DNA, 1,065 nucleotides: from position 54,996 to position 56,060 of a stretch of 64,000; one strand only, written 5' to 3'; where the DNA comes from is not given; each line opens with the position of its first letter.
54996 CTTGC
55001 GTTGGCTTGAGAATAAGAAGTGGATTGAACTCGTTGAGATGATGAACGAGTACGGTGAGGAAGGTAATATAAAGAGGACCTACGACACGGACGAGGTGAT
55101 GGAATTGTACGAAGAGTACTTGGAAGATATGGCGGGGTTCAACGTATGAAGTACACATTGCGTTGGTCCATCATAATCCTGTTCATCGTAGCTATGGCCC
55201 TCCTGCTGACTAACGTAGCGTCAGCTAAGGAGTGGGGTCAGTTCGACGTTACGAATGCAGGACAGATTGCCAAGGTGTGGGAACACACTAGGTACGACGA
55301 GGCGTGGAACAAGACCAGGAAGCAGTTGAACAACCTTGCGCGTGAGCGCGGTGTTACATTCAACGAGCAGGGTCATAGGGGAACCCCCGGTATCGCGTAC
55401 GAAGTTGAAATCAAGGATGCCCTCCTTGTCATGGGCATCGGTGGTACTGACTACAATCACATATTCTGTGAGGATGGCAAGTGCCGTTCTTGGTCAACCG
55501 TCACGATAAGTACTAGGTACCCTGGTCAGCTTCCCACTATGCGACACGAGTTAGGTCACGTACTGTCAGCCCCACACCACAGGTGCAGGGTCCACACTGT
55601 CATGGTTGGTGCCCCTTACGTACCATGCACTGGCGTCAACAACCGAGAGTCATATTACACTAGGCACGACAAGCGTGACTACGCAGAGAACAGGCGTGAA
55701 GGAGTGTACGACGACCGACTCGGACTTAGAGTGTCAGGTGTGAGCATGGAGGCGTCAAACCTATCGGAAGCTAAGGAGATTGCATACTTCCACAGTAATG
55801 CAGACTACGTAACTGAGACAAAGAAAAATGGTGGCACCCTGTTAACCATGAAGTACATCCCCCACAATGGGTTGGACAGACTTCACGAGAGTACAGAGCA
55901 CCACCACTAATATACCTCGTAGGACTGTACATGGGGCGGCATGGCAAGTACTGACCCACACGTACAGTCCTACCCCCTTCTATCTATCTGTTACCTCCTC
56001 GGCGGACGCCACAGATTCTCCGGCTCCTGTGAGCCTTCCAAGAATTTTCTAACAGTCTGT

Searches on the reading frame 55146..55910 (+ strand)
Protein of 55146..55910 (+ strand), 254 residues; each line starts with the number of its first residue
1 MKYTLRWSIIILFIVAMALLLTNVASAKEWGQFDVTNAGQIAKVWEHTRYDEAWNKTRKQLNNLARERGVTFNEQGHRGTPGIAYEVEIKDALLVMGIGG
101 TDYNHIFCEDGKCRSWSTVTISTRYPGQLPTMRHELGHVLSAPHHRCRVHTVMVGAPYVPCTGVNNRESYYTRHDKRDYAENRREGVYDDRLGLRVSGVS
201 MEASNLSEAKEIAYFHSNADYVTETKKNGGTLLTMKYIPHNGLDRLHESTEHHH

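Call 66: search_protein_families(library=pfam, proteins=[window:55146-55910:+], max_evalue=0.01)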
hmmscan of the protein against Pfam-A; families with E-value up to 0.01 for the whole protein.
window:55146-55910:+ (254 aa): 0 families

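Call 71: find_encoding_contigs(protein=window:55146-55910:+, flank=10000, max_places=1)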
Protein window:55146-55910:+ (254 aa): 1 contig read that carries it; 1 place shown.
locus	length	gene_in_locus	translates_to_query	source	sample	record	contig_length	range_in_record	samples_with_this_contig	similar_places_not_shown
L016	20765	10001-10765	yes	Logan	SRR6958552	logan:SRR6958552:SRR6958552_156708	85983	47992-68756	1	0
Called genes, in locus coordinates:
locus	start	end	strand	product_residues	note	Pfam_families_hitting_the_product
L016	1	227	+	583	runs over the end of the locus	PF01612:DNA_pol_A_exo1, PF00476:DNA_pol_A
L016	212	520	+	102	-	-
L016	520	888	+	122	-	-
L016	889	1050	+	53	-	-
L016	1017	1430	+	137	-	-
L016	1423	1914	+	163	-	-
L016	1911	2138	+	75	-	-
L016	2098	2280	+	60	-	-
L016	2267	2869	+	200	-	-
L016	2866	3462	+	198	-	-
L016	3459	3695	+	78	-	-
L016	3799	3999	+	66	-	-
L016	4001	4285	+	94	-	-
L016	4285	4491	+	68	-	-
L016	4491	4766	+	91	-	-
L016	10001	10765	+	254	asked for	-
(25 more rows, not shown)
